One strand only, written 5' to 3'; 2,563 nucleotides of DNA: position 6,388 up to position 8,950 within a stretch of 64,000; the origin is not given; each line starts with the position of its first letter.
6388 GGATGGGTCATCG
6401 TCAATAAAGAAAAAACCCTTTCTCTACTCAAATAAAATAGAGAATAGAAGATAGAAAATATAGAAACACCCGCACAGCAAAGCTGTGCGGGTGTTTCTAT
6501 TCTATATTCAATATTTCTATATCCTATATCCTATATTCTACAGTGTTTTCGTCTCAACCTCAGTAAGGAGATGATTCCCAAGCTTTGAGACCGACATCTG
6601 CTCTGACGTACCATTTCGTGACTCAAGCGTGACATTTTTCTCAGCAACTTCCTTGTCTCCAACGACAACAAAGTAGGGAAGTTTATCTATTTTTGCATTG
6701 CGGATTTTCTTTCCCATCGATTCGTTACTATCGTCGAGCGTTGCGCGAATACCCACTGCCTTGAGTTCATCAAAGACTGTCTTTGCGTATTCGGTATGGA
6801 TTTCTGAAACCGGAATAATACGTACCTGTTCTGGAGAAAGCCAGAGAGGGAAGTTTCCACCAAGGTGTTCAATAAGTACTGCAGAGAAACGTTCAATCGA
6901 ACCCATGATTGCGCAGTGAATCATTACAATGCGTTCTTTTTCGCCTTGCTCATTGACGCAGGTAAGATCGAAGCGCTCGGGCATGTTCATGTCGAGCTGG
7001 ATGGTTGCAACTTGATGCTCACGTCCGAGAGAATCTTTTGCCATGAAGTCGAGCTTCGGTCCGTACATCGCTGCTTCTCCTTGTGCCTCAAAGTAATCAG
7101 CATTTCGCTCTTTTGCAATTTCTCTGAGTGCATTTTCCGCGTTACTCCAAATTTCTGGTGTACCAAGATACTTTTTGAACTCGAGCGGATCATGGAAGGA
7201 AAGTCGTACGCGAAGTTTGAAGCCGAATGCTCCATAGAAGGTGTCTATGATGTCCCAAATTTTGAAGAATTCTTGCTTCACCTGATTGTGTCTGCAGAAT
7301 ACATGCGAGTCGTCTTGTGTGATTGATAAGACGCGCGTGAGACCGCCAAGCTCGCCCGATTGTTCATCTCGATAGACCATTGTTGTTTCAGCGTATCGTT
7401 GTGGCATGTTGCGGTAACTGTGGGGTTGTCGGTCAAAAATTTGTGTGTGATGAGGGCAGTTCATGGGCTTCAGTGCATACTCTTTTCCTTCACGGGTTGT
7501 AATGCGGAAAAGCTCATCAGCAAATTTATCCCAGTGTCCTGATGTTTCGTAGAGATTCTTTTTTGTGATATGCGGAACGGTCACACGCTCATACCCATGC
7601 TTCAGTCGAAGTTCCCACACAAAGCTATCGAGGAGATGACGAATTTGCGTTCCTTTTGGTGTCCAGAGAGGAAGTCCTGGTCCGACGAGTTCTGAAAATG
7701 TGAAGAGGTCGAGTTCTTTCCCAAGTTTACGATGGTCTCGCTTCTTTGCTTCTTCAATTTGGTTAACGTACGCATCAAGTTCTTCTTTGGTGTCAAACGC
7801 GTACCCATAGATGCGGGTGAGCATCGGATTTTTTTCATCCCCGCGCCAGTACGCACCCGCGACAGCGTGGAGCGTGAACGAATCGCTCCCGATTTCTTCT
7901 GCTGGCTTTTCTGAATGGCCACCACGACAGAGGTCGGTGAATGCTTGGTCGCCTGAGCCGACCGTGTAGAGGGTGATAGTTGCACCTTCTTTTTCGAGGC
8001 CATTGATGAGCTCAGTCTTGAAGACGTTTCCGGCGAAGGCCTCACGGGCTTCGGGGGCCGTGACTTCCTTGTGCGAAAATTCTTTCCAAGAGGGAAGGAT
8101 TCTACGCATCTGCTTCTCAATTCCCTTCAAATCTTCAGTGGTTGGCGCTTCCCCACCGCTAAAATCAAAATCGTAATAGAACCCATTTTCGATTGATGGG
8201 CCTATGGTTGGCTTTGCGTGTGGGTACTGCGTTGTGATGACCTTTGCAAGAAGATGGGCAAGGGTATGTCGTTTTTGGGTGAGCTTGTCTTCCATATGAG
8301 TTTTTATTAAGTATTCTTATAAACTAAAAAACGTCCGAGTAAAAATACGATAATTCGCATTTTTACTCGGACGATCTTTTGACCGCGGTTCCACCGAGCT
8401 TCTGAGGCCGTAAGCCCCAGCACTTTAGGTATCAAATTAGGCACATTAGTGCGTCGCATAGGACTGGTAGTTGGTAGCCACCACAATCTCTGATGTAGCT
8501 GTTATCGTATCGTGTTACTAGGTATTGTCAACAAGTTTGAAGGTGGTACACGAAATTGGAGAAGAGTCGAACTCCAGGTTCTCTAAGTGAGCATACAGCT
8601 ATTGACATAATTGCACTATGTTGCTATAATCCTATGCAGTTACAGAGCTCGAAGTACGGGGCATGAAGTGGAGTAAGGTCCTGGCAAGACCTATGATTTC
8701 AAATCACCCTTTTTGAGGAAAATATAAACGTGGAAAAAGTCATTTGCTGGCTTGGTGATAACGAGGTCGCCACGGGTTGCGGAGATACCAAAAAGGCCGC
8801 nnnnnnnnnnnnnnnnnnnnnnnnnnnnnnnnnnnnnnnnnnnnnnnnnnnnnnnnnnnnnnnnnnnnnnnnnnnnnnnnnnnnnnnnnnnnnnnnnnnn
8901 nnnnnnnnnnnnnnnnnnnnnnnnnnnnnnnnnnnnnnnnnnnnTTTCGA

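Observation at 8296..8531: Candidate T-box riboswitch controlling thrS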

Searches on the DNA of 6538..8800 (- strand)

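Call 4: search_rna_families(source=window, start=8200, end=8800, threshold=evalue, max_evalue=10, show_alignments=5)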
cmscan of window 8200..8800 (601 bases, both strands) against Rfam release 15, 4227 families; matches with E-value up to 10: 13.
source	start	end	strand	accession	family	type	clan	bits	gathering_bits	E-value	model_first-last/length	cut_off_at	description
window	8364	8540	-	RF00230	T-box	Cis-reg; leader;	-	39.4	93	2.9e-07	1-219/219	no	T-box leader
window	8294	8375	-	RF02351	psRNA14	Gene; sRNA;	-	29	60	0.0084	1-84/84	no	Proteobacteria sRNA psRNA14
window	8274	8373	+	RF02822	Srn266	Gene; sRNA;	-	28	63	0.024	1-112/112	no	Streptococcus RNA 266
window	8240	8365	+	RF02693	psm_mec_RNA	Gene; sRNA;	-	24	85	0.61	1-143/143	no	psm_mec locus RNA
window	8332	8373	-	RF03890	mir-B8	Gene; miRNA;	-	17.6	90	5.8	1-67/67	no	mir-B8 microRNA precursor family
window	8329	8376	+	RF04134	MIR7504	Gene; miRNA;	-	17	83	4.8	1-124/124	no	MIR7504 microRNA precursor family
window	8330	8375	+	RF04027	mir-1422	Gene; miRNA;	-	16.3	60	6.4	1-84/84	no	mir-1422 microRNA precursor family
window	8306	8379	+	RF02901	AaHKsRNA41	Gene; sRNA;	-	16.2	97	0.28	1-187/187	no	Aggregatibacter sRNA 41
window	8322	8384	-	RF04139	MIR841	Gene; miRNA;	-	15.8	200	1.5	1-212/212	no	MIR841 microRNA precursor family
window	8342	8400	+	RF02480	GlsR14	Gene; snRNA; snoRNA; CD-box;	-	15.6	90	0.41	1-68/68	no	Small nucleolar RNA GlsR14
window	8237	8378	+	RF00113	SIB_RNA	Gene; antitoxin;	-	13.7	56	6.5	1-147/147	no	Short Intergenic Abundant RNA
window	8326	8381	-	RF02702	AgvB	Gene; sRNA;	-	13.4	56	9.8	1-62/62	no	Anti GcvB sRNA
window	8331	8375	+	RF04097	MIR2630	Gene; miRNA;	-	12.9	144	7.3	1-229/229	no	MIR2630 microRNA precursor family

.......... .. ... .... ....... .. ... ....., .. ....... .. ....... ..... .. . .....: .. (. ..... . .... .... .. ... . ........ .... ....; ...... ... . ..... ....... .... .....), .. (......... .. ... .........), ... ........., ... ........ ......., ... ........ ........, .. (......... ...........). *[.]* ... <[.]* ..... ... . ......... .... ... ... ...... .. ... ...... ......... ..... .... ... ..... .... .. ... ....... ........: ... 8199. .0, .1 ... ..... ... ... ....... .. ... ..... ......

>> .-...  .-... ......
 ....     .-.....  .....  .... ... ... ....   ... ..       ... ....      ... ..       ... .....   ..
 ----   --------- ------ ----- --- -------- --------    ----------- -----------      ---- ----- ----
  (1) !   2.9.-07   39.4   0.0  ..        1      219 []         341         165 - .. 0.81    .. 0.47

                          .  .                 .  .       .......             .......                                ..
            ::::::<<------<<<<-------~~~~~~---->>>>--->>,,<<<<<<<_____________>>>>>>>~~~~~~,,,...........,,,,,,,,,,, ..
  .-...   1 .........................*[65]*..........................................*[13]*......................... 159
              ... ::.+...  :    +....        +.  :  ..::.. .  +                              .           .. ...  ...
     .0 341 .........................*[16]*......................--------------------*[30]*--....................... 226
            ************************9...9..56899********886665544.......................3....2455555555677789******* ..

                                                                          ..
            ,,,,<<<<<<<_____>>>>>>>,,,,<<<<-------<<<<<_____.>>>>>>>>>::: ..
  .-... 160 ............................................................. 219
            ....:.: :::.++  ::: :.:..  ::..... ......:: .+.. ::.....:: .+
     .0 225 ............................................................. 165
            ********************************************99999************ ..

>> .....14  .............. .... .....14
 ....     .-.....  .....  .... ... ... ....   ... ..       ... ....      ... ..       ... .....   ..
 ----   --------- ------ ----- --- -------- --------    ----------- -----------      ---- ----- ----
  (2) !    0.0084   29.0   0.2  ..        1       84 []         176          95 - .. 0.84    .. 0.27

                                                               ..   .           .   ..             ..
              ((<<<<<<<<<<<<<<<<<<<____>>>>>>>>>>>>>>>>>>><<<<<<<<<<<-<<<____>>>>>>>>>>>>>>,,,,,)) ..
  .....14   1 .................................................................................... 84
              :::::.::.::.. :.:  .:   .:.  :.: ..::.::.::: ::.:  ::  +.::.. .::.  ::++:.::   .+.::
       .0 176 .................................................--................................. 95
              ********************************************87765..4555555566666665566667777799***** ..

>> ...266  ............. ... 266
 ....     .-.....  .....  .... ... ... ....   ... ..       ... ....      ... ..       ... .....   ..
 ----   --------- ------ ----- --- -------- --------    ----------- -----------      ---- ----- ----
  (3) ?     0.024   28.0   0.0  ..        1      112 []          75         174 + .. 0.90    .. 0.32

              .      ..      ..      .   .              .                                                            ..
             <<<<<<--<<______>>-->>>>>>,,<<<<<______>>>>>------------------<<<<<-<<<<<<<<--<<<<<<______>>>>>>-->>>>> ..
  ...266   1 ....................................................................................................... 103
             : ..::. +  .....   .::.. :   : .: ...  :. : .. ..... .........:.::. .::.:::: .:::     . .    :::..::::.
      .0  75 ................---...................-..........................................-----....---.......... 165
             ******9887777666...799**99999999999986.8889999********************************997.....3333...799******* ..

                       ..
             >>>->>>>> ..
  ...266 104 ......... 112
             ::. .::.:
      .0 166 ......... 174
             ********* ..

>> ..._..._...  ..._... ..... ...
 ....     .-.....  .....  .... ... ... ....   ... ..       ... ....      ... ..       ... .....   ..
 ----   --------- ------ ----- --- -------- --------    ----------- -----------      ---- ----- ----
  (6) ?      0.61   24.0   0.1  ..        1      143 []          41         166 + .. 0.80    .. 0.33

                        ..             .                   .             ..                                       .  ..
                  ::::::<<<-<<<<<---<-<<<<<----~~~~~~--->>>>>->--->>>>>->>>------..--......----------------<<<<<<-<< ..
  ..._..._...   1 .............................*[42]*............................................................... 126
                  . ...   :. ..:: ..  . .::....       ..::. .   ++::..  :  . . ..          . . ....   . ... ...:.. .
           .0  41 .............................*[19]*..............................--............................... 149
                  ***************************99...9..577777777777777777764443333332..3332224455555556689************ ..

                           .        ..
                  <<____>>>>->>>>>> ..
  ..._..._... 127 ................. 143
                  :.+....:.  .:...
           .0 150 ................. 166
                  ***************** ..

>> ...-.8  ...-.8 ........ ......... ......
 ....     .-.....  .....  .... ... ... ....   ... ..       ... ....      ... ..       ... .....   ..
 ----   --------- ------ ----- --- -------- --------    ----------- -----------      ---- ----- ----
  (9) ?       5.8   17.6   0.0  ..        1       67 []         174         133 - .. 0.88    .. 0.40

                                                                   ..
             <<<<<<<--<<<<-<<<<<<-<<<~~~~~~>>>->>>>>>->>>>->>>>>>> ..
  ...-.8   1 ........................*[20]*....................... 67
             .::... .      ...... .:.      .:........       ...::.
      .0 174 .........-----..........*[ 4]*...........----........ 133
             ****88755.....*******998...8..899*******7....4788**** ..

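Call 49: build_rna_model(alignment_id=A1, structure=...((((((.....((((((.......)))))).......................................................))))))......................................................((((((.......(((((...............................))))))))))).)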
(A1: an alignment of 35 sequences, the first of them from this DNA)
Model R1 built from alignment A1 (35 sequences, 209 columns); structure: as given.
model positions 135; base pairs 23; branch points 1; effective number of sequences 4.4; information 0.59 bits per position. Calibrated on 0.2 Mb of random sequence (short: E-values are rough).
structure used (alignment columns):
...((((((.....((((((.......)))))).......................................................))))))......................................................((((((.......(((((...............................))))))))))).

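Call 50: search_with_rna_model(model_id=R1, sources=[window, L001, L002, L003, L004, L005, L006, L007, L008, L009, L010, L011, L012, L013, L014, L015, L016, L017, L018, L019, L020, L021, L022, L023, L024, L025, L026, L027, L028, L029, L030, L031, L032, L033, L034, L035, L036, L037, L038, L039, L040, L041, L042, L043, L044, L045, L046, L047, L048, L049, L050, L051, L052, L053, L054, L055, L056, L057, L058, L059, L060, L061, L062, L063, L064, L065, L066, L067, L068, L069, L070, L071, L072, L073, L074, L075, L076, L077, L078, L079, L080], max_evalue=1)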
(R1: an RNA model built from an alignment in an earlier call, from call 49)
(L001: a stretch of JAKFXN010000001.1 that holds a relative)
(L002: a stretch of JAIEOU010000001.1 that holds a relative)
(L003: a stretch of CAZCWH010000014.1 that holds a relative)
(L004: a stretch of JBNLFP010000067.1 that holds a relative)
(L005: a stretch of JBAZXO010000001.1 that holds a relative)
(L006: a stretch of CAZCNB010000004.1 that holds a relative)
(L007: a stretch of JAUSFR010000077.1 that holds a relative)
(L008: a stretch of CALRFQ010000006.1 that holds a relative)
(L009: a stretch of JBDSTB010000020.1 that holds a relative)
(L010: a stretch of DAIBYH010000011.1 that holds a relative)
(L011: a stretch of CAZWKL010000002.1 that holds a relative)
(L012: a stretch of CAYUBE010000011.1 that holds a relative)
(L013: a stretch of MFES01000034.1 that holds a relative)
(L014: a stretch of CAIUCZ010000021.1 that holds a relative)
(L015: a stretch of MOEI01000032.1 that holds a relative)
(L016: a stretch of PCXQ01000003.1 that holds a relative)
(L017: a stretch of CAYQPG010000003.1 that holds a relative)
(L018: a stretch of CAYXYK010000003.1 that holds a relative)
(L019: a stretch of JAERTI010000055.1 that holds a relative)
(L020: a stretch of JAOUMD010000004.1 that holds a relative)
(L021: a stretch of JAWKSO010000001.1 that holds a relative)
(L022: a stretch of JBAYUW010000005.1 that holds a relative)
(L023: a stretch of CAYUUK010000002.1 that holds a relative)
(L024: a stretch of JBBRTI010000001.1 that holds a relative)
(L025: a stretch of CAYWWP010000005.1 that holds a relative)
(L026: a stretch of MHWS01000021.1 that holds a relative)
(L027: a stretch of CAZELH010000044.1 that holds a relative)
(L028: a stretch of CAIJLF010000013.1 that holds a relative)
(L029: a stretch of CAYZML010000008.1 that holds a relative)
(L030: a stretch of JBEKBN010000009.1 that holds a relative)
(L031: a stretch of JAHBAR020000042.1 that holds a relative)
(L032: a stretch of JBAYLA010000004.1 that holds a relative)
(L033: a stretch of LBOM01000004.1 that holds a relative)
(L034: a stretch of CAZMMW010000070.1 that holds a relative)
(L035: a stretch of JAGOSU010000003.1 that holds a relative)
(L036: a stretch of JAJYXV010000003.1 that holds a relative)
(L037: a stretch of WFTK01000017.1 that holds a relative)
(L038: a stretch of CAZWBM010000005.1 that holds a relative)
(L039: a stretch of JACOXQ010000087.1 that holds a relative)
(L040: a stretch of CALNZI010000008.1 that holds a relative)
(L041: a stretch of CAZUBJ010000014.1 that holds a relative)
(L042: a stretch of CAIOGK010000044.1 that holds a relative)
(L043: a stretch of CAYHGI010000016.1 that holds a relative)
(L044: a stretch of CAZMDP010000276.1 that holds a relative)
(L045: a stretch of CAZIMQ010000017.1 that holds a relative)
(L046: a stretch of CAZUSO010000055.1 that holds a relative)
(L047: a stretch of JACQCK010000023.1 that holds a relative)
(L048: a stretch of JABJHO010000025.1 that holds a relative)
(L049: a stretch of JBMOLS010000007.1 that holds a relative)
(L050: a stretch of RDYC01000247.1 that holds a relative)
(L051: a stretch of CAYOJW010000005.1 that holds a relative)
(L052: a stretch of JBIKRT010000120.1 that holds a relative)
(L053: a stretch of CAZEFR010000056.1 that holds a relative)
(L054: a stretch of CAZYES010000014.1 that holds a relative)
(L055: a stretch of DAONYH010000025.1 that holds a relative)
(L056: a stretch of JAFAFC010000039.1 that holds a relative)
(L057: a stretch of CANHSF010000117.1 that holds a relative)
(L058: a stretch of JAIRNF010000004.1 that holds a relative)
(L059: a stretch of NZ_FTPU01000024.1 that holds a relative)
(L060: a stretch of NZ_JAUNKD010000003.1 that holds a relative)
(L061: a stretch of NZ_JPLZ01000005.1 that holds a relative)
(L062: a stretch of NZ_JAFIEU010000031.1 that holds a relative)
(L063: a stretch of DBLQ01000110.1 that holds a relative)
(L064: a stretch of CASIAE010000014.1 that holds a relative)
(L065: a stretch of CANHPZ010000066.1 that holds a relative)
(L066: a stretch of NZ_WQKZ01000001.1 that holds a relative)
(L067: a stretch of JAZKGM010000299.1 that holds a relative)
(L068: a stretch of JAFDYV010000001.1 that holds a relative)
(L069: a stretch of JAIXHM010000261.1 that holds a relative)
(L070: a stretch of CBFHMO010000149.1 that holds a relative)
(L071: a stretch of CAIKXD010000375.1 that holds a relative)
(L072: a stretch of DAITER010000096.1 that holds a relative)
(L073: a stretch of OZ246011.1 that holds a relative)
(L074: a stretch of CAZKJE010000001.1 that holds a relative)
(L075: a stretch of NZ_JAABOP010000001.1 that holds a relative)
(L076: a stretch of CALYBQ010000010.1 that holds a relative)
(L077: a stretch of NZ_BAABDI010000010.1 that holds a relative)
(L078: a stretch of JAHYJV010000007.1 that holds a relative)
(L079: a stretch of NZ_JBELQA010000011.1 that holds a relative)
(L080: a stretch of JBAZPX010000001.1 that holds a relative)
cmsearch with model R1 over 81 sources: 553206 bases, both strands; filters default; matches with E-value up to 1: 19.
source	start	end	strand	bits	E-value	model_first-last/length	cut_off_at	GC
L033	2308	2428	+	101.8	5.7e-22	1-135/135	no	0.39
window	8364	8497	-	93.8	4.8e-20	1-135/135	no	0.51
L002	2057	2210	+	93.5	5.6e-20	1-135/135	no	0.53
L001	2275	2420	+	91.7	1.5e-19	1-135/135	no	0.47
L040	2314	2425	+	88.9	7e-19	1-135/135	no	0.46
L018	2295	2421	+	88.7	7.9e-19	1-135/135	no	0.55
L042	595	739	+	87.1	1.9e-18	1-135/135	no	0.42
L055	390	549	+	81.6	4.1e-17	1-135/135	no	0.36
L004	2272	2424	+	80.8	6.3e-17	1-135/135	no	0.51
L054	2256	2420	+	77.9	3.2e-16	1-135/135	no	0.49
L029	2256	2402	+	75.4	1.2e-15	1-135/135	no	0.38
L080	1713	1869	+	73.4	3.9e-15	1-135/135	no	0.51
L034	93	262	+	39.8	4.6e-07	1-135/135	no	0.49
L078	2342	2421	+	33.6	1.4e-05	1-135/135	no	0.44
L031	2372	2474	+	31.4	4.9e-05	1-135/135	no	0.5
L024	2337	2432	+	28.8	0.0002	1-135/135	no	0.65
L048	2320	2436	+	23.1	0.0049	1-135/135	no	0.38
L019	2354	2452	+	17.5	0.1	1-135/135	no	0.54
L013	2331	2429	+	16.6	0.18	1-135/135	no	0.45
